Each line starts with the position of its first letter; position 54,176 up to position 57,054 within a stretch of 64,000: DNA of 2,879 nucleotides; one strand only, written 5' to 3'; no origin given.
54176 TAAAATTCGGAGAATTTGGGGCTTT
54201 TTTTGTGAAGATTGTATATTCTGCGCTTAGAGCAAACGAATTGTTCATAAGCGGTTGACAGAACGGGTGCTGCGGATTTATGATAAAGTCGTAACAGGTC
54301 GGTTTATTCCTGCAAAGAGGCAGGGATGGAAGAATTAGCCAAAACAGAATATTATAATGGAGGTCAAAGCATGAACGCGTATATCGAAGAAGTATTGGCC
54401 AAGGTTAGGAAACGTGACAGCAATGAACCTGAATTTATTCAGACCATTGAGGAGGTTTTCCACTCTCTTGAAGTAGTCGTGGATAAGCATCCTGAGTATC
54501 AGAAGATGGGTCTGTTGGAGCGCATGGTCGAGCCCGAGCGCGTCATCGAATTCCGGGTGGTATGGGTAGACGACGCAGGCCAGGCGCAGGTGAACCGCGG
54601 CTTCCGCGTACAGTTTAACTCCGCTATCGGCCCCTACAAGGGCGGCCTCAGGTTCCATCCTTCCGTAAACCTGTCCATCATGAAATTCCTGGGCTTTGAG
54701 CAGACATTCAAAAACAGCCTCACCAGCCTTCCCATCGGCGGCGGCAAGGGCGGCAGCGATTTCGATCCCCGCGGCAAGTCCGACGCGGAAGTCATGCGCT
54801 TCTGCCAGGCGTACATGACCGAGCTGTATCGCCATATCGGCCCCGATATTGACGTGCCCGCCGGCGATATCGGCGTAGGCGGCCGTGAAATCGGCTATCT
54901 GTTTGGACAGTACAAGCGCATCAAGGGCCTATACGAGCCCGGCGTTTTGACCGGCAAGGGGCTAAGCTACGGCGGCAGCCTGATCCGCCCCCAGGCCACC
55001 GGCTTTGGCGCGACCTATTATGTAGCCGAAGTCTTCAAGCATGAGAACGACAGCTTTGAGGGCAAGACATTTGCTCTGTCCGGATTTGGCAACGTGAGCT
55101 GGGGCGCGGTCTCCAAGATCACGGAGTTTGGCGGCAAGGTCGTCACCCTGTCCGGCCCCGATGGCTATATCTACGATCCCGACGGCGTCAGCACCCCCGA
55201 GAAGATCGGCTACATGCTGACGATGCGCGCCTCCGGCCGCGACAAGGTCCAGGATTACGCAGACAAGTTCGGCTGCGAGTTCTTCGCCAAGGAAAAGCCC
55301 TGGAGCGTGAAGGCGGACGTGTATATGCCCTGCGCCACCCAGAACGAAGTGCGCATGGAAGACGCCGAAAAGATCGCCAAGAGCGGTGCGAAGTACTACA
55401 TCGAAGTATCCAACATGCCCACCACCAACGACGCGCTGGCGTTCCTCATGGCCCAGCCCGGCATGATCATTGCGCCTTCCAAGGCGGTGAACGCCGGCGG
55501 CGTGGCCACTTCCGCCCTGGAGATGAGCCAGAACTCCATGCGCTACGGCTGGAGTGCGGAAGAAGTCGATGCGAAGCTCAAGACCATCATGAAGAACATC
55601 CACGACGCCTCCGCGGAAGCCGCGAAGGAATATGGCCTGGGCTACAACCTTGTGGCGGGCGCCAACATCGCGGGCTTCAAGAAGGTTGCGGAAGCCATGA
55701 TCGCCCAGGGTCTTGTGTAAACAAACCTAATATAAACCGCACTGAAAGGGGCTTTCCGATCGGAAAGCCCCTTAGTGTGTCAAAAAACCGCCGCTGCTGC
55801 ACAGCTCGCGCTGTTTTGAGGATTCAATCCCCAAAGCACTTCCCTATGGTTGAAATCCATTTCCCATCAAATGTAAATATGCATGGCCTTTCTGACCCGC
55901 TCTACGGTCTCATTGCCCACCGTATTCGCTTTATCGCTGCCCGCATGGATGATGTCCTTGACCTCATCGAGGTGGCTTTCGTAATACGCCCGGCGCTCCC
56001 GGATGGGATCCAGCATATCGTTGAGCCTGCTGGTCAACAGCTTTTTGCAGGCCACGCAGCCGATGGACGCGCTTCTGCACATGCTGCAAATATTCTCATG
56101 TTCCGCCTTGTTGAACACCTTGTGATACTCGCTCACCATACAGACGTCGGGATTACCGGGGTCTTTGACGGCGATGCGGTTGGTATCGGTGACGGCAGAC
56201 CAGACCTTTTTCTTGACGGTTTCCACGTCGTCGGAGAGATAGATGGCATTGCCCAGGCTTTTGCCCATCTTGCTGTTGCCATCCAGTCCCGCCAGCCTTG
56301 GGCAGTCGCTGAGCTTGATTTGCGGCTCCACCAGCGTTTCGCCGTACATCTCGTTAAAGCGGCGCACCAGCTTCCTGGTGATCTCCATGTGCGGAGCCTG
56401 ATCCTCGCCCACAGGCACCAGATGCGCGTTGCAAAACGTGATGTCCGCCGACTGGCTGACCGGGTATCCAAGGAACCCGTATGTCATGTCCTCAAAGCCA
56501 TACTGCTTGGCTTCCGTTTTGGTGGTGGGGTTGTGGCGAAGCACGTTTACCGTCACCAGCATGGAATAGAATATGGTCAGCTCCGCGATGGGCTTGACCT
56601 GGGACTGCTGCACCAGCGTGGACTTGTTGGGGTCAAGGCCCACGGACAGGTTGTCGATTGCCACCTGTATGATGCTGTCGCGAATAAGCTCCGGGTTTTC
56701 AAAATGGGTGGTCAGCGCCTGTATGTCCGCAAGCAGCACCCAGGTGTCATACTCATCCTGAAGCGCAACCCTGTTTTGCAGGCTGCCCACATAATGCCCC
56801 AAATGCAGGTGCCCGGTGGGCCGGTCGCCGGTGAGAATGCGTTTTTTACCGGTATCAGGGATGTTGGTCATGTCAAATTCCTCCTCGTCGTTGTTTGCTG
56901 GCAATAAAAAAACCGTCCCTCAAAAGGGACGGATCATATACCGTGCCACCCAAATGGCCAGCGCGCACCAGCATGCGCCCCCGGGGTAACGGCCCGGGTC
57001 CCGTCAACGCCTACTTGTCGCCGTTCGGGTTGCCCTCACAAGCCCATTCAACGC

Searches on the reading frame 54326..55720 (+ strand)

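Call 7: search_protein_families(library=ncbifam, proteins=[window:54326-55720:+])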
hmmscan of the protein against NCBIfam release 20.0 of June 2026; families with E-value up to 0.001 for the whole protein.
window:54326-55720:+ (464 aa): 6 families
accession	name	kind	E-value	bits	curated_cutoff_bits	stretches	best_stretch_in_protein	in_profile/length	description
NF006929.0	PRK09414.1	equivalog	2.2e-206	686.1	536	1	16-464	3-445/445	NADP-specific glutamate dehydrogenase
NF010633.0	PRK14030.1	subfamily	8.8e-203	674.3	743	1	20-464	3-445/445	glutamate dehydrogenase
NF010634.0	PRK14031.1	equivalog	1.2e-175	584.3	822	1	21-464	4-444/444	NADP-specific glutamate dehydrogenase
NF040817.1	GdhA_Arch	equivalog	3.5e-66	224.1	750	1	63-464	27-417/419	glutamate dehydrogenase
NF041398.1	GluDhGdhB_Halo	equivalog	7.2e-62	209.6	620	1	62-463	23-408/410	glutamate dehydrogenase GdhB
NF035922.1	Trp_DH_ScyB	equivalog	2.3e-05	23.6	600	0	305-403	201-297/346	tryptophan dehydrogenase ScyB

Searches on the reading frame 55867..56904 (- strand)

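Call 12: search_protein_families(library=ncbifam, proteins=[window:55867-56904:-])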
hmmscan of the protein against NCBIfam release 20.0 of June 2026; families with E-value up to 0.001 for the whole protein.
window:55867-56904:- (345 aa): 11 families
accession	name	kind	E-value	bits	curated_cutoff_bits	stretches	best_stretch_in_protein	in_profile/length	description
NF008922.0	PRK12283.1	equivalog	6.2e-98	328.3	572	2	20-189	3-173/400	tryptophan--tRNA ligase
TIGR00233.1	trpS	equivalog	2.6e-76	257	176.75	1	20-341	2-326/328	tryptophan--tRNA ligase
NF009207.0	PRK12556.1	equivalog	2.1e-49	168.2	479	1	20-342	3-330/332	tryptophan--tRNA ligase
NF008923.0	PRK12284.1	equivalog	6.1e-48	163.7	597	1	21-341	3-329/431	tryptophan--tRNA ligase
NF008925.0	PRK12285.1-2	equivalog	1.2e-32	113.2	451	1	20-311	62-356/365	tryptophan--tRNA ligase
NF008927.0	PRK12285.1-4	equivalog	7.8e-29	100.9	478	1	20-314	73-368/385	tryptophan--tRNA ligase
NF008924.0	PRK12285.1-1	equivalog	1.7e-21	76.9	644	1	23-316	76-366/381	tryptophan--tRNA ligase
NF008926.0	PRK12285.1-3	equivalog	8.2e-20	71.1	320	2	205-315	311-427/429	tryptophan--tRNA ligase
NF008928.0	PRK12285.1-5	equivalog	1.7e-14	53.2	891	2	22-183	94-252/530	tryptophan--tRNA ligase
NF006330.0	PRK08560.1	equivalog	6.9e-14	51.6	220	1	19-303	31-326/342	tyrosine--tRNA ligase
TIGR00234.1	tyrS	equivalog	4.5e-10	39.2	113.8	1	18-234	33-254/406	tyrosine--tRNA ligase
